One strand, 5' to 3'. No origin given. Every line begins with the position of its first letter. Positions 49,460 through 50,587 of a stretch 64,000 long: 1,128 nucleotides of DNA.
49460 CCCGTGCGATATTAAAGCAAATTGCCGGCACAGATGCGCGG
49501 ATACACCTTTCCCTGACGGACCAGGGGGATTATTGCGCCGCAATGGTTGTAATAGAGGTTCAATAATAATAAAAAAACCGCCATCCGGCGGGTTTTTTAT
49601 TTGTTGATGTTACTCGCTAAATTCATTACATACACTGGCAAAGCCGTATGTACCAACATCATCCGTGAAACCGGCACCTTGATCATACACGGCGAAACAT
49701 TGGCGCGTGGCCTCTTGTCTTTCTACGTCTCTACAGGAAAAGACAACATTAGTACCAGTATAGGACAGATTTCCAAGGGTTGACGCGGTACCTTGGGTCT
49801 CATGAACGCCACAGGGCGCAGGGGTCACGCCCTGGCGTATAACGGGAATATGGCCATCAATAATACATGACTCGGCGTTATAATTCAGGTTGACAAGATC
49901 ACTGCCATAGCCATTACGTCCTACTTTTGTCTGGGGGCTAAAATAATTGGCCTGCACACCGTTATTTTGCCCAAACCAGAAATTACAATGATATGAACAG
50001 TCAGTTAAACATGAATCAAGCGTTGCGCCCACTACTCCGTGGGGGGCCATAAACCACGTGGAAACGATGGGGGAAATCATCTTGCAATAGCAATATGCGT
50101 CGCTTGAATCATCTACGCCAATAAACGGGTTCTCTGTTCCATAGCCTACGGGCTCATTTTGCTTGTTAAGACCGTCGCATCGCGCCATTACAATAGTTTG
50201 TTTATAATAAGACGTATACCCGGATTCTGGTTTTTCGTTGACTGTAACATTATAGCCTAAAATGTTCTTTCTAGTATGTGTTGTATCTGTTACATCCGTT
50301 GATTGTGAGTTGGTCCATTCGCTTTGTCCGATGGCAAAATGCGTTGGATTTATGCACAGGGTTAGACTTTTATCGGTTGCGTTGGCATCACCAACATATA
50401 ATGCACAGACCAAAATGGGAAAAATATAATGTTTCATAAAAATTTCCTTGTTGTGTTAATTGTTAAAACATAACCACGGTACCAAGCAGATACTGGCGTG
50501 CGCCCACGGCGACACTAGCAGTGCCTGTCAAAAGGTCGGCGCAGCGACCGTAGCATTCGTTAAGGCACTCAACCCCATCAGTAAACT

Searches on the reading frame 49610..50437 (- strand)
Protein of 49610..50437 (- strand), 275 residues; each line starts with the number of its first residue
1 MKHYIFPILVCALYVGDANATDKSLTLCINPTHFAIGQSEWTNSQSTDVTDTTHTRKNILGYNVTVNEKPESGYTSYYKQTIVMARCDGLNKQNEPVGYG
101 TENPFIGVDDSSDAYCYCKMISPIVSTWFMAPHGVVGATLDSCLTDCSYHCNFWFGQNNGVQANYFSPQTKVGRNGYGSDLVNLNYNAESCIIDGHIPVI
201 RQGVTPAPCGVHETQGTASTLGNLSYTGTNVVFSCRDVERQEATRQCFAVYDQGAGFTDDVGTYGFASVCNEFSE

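Call 9: search_protein_families(library=pfam, max_evalue=1, proteins=[window:49610-50437:-])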
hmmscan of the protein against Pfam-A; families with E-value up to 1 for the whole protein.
window:49610-50437:- (275 aa): 0 families

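Call 10: search_protein_families(library=ncbifam, max_evalue=1, proteins=[window:49610-50437:-])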
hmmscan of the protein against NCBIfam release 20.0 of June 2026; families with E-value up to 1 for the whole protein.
window:49610-50437:- (275 aa): 0 families

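Call 62: search_protein_families(library=phrogs, max_evalue=1, proteins=[window:49610-50437:-])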
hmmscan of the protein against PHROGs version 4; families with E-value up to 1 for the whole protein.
window:49610-50437:- (275 aa): 1 family
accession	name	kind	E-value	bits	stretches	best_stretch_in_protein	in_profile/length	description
phrog_27954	-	DNA, RNA and nucleotide metabolism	0.082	13.7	0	182-207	2-27/56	exonuclease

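Call 63: find_encoding_contigs(protein=window:49610-50437:-, flank=3000, max_places=6)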
Protein window:49610-50437:- (275 aa): 9 contigs read that carry it; 2 places shown.
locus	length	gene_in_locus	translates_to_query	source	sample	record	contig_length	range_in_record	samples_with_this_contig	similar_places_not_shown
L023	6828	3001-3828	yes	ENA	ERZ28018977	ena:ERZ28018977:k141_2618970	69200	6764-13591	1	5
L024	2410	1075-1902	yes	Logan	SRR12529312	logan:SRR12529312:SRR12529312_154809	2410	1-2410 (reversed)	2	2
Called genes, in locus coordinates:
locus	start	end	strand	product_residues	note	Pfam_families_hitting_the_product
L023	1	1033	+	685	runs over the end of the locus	PF00270:DEAD, PF04851:ResIII, PF00271:Helicase_C, PF19833:RecG_dom3_C (faint)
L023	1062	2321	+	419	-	PF01435:Peptidase_M48, PF13428:TPR_14 (faint), PF23914:TPR_CcmH_CycH (weak)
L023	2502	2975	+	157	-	-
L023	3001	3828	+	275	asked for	-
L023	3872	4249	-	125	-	PF01648:ACPS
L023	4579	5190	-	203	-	PF13489:Methyltransf_23, PF03848:TehB (weak), PF08241:Methyltransf_11, PF08242:Methyltransf_12, PF13649:Methyltransf_25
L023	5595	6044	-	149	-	-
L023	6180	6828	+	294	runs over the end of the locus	PF01544:CorA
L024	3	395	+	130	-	?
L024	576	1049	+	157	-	-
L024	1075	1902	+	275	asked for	-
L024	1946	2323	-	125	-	PF01648:ACPS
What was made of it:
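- Checked: The fusion is not an assembly error: the identical 275-aa protein is called on 9 contigs from different assemblies (call 63).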
